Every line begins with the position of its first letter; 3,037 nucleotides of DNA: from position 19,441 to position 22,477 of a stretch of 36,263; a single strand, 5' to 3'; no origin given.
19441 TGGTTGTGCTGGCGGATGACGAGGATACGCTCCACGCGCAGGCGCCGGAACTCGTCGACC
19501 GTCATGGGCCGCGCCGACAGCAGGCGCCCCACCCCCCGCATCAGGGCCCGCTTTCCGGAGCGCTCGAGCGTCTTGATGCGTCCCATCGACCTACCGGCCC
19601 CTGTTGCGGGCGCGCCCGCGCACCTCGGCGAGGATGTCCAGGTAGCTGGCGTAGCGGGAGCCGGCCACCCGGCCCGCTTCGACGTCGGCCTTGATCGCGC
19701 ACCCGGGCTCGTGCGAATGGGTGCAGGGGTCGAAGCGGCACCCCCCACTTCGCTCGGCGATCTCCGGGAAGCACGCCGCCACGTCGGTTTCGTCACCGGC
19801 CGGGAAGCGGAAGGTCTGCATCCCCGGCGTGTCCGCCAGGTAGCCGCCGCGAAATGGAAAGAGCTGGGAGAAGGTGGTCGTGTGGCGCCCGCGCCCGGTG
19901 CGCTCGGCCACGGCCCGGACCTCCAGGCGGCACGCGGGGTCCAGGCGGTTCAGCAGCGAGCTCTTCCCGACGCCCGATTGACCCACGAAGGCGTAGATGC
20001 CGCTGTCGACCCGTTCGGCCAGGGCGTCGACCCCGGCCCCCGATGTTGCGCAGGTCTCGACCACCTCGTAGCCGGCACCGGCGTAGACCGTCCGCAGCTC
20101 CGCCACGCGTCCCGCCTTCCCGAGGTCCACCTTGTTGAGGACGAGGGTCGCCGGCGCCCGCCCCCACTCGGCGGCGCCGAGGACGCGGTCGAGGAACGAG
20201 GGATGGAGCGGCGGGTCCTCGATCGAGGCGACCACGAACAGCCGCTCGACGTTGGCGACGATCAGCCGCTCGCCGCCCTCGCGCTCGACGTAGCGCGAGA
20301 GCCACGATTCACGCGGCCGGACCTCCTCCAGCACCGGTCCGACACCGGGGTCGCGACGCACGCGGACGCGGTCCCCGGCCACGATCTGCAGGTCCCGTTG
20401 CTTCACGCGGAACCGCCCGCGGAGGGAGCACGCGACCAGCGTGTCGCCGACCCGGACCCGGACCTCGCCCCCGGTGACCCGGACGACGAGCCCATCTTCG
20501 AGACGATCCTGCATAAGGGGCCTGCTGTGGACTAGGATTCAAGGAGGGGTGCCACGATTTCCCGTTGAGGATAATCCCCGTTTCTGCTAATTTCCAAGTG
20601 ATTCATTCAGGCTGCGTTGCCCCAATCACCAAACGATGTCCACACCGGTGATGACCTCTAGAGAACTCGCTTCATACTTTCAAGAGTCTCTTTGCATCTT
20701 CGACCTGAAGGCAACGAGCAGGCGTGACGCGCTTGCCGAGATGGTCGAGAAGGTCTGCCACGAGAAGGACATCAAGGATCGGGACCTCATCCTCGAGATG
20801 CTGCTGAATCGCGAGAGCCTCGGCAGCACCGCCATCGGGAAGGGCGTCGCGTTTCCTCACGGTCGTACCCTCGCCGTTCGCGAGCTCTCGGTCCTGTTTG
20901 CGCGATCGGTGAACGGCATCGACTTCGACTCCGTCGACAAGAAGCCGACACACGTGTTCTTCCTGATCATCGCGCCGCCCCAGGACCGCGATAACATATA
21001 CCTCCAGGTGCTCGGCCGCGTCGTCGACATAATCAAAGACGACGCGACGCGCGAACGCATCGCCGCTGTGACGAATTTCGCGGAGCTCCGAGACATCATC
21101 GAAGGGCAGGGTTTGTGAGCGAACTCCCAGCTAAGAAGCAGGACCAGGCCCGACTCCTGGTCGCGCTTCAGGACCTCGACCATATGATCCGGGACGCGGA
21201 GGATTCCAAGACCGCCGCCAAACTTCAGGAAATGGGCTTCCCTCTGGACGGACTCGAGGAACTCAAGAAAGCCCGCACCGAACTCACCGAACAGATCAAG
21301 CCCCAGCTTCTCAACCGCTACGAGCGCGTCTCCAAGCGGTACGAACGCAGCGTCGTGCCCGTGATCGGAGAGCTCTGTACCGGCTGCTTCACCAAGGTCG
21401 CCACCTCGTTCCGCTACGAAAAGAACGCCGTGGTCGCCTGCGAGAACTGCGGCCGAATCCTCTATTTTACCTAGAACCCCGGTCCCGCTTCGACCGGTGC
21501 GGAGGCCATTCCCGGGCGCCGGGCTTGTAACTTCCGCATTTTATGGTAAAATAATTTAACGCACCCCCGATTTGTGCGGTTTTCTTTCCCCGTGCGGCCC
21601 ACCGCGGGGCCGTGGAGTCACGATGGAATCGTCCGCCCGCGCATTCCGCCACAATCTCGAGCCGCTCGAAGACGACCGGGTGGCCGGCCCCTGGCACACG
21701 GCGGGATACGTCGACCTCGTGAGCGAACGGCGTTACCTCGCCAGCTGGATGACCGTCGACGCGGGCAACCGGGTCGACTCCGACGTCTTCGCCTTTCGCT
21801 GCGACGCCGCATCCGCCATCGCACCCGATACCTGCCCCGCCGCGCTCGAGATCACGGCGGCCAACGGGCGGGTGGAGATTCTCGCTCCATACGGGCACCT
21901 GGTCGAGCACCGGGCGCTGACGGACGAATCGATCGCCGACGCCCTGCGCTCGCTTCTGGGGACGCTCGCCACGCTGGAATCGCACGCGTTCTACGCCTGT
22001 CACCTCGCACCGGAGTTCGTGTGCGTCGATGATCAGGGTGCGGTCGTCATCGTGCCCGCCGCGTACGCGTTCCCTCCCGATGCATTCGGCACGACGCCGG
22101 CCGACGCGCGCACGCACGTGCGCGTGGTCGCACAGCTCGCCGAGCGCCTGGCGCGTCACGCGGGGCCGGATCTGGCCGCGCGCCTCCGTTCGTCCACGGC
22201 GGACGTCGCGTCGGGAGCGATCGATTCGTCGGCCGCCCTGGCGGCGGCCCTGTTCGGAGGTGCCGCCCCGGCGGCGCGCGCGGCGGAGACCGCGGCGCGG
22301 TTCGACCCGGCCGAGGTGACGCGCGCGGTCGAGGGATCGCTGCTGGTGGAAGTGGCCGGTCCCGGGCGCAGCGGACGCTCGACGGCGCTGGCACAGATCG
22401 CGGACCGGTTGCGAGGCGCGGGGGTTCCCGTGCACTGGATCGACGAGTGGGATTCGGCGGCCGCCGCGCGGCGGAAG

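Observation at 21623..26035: Giant sigma54 activator carrying a dead-kinase-like module, a degenerate P-loop NTPase, TPRs and a GAF-like domain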

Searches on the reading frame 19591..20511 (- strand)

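Call 8: search_protein_families(library=pfam, proteins=[window:19591-20511:-], max_evalue=0.001)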
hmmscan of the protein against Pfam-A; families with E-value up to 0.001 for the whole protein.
window:19591-20511:- (306 aa): 3 families
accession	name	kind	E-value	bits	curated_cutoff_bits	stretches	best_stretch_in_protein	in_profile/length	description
PF03193.22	RsgA_GTPase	-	4e-49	167.2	30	1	65-235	2-172/174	RsgA GTPase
PF16745.11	RsgA_N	-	7.1e-06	26.1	27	1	7-54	2-47/54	RsgA N-terminal domain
PF01926.29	MMR_HSR1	-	1.1e-05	26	21.9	1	174-232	3-58/113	50S ribosome-binding GTPase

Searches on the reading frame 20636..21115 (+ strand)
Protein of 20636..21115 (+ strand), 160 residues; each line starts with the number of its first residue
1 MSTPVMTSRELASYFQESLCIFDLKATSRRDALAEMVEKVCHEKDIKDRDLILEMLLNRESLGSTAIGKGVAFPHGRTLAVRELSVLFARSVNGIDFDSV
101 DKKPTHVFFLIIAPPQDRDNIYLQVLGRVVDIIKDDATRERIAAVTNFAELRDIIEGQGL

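Call 8: search_protein_families(library=pfam, proteins=[window:20636-21115:+], max_evalue=0.001)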
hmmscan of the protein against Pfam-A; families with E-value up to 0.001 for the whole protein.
window:20636-21115:+ (160 aa): 1 family
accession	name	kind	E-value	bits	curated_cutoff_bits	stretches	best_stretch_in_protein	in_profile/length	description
PF00359.27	PTS_EIIA_2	-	9.5e-31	107.1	27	1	14-156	2-142/144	Phosphoenolpyruvate-dependent sugar phosphotransferase system, EIIA 2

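Call 82: search_protein_families(library=ncbifam, proteins=[window:20636-21115:+], max_evalue=0.001)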
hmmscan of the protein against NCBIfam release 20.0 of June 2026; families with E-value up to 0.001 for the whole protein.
window:20636-21115:+ (160 aa): 8 families
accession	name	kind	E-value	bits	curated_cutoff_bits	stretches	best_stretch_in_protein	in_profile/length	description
TIGR00848.1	fruA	subfamily_domain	5.3e-27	94.3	103.5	1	15-141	2-128/129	fructose PTS transporter subunit IIA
NF007293.0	PRK09765.1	equivalog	8.3e-20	70.8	763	1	15-156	8-150/639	PTS 2-O-a-mannosyl-D-glycerate transporter subunit IIABC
TIGR01419.1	nitro_reg_IIA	equivalog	3.5e-19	69.1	138.7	1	13-155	4-143/145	PTS IIA-like nitrogen regulatory protein PtsN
NF007389.0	PRK09913.1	equivalog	1.2e-17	64.2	151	1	17-130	6-118/148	PTS fructose transporter subunit IIA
NF008145.0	PRK10896.1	equivalog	6.8e-17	61.6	221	1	22-156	21-154/161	PTS IIA-like nitrogen regulatory protein PtsN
NF008319.0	PRK11109.1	equivalog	4.3e-08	32.8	302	1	25-158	14-142/376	fused PTS fructose transporter subunit IIA/HPr protein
NF011663.0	PRK15083.1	subfamily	5.3e-08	31.4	589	1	20-158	502-637/639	PTS mannitol transporter subunit IICBA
NF010351.0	PRK13779.1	equivalog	9.1e-06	24.8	766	1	35-158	23-142/503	bifunctional PTS system fructose-specific transporter subunit IIA/HPr protein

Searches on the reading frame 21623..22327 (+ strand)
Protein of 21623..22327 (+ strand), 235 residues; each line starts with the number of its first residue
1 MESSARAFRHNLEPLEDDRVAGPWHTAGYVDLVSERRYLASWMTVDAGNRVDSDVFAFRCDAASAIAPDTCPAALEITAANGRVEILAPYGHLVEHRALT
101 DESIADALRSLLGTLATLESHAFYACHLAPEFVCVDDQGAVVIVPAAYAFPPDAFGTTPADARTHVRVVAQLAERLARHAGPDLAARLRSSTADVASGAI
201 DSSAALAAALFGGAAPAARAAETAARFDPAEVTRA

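Call 41: search_solved_structures(query=A5, max_evalue=10, show_alignments=3)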
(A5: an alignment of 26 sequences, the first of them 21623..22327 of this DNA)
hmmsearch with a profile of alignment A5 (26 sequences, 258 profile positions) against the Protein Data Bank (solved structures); distinct sequences matched with E-value up to 10: 13.
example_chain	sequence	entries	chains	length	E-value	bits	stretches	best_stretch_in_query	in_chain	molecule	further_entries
6oql_A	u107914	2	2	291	0.18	14.8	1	88-144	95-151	Cyclin-dependent kinase 6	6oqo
8i0m_A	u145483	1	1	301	0.19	14.7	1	88-144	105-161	Cyclin-dependent kinase 6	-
3nup_A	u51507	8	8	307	0.2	14.7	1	88-144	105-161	Cell division protein kinase 6 | CYCLIN-DEPENDENT KINASE 6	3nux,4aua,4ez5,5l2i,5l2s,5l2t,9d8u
1jow_B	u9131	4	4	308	0.2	14.7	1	88-144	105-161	CELL DIVISION PROTEIN KINASE 6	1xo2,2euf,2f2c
1bi7_A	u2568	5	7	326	0.21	14.5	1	88-144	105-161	CYCLIN-DEPENDENT KINASE 6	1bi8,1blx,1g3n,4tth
4ynz_A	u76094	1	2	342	0.37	13.7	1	94-144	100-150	Serine/threonine-protein kinase BRSK2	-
4yom_B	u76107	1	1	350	0.39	13.7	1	94-144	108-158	Serine/threonine-protein kinase BRSK2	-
3hlt_A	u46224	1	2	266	0.52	13.3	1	174-232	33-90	HDHD2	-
7s46_A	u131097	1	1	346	0.99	12.4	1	92-144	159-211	Isoform 2 of Serine/threonine-protein kinase PAK 4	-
7s47_A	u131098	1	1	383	1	12.3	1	92-144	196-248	Integrin beta-5, Isoform 2 of Serine/threonine-protein kinase PAK 4 chimera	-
9pe7_A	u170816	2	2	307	1.1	12.2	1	91-144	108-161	Cyclin-dependent kinase 6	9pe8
3mn3_A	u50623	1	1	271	2.5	11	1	94-138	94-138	Carbon catabolite-derepressing protein kinase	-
3dhp_A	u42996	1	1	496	2.9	10.8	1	13-77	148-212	Alpha-amylase 1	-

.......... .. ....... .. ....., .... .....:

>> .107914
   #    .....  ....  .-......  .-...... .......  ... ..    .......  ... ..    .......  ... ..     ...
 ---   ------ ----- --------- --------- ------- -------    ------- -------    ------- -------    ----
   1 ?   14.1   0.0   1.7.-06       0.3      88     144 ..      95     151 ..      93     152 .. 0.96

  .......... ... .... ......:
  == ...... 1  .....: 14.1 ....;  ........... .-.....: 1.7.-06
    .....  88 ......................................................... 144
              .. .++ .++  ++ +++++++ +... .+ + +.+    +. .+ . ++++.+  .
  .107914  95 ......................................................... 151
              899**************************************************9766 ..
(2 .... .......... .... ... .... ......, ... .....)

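Call 46: predict_structure(alignment_id=A5)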
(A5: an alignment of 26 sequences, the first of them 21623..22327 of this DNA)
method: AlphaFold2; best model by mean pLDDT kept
length: 235 residues; sequences in the alignment: 26
mean_pLDDT: 89.4   pTM: 0.85
mean pLDDT of the five models: 89.4, 88.8, 88.7, 87.7, 86.5
residues with pLDDT >= 90: 179; 70-90: 28; 50-70: 18; < 50: 10
segments of 3 or more residues with pLDDT < 50: 1-3, 220-226
pLDDT, mean of each block of 10 residues (from residue 1): 61 95 96 95 86 93 97 96 95 92 96 96 95 97 97 80 96 97 97 97 95 66 55 60
secondary structure, 60 per line:
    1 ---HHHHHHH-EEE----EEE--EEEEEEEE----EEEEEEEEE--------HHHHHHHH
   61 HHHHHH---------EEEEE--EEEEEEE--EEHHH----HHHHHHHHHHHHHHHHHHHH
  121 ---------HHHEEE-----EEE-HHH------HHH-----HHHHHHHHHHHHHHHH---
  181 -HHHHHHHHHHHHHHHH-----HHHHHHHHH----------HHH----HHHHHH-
elements in order: H4-10 E12-14 E19-21 E24-31 E36-44 H53-66 E76-80 E83-89 H101-120 E133-135 E141-143 H162-177 H182-197 H203-211 H229-234

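Call 48: fold_search(model_id=the predicted structure, library=pdb)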
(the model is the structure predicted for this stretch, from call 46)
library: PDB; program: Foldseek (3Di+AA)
matches with E <= 10: 1998; with E <= 0.001: 1787
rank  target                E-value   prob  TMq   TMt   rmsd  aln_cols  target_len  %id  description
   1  6yl6                  3.2e-07  1.00  0.48  0.39   5.9       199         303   13  Cdk2(F80C) (released 2020-07-22)
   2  4krd_A                8.3e-07  1.00  0.48  0.40   5.5       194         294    9  Crystal Structure of Pho85-Pcl10 Complex (released 2013-09-18)
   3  3gc8_B                8.8e-07  1.00  0.44  0.33   6.7       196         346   14  The structure of p38beta C162S in complex with a dihydroquinazolinone (released 2009-07-21)
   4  8gc8                  1.0e-06  1.00  0.43  0.40   7.9       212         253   16  Bruton's tyrosine kinase L528W mutant in complex with 5-(piperidin-1-yl)-3-{[4-(piperidin-4-yl)phenyl]amino}pyrazine-2-c (released 2024-01-31)
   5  3sxr_A                1.1e-06  1.00  0.45  0.42   7.6       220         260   14  Crystal structure of BMX non-receptor tyrosine kinase complex with dasatinib (released 2011-09-21)
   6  7wj7_A                1.3e-06  1.00  0.45  0.44   7.4       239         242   14  Crystal Structure of the Kinase Domain with Adenosine of a Class III Lanthipeptide Synthetase CurKC (released 2022-11-09)
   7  6hxf_D                1.3e-06  1.00  0.50  0.43   8.1       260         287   15  Human STK10 bound to a maleimide inhibitor (released 2018-10-31)
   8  1mru_A                1.4e-06  1.00  0.43  0.39   6.3       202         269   18  Intracellular Ser/Thr protein kinase domain of Mycobacterium tuberculosis PknB. (released 2003-02-11)
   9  3ky2_B                1.4e-06  1.00  0.41  0.36   7.6       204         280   15  Crystal structure of Fibroblast Growth Factor Receptor 1 kinase domain (released 2010-03-02)
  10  3otv_C                1.6e-06  1.00  0.57  0.53   6.3       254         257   15  Crystal structure of the intracellular domain of Rv3910 from Mycobacterium tuberculosis (released 2012-02-08)
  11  7lty                  1.6e-06  1.00  0.48  0.45   7.3       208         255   14  Bruton's tyrosine kinase in complex with compound 23 (released 2022-01-12)
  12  6iup                  1.7e-06  1.00  0.45  0.38   8.2       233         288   12  Crystal structure of FGFR4 kinase domain in complex with compound 5 (released 2019-11-06)
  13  3otv_B                1.8e-06  1.00  0.58  0.56   5.9       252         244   15  Crystal structure of the intracellular domain of Rv3910 from Mycobacterium tuberculosis (released 2012-02-08)
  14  3lm5                  1.8e-06  1.00  0.52  0.46   8.0       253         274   13  Crystal Structure of human Serine/Threonine Kinase 17B (STK17B) in complex with Quercetin (released 2010-03-16)
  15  3ori_A                1.9e-06  1.00  0.42  0.38   6.1       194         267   15  Mycobacterium tuberculosis PknB kinase domain L33D mutant (crystal form 1) (released 2010-12-15)
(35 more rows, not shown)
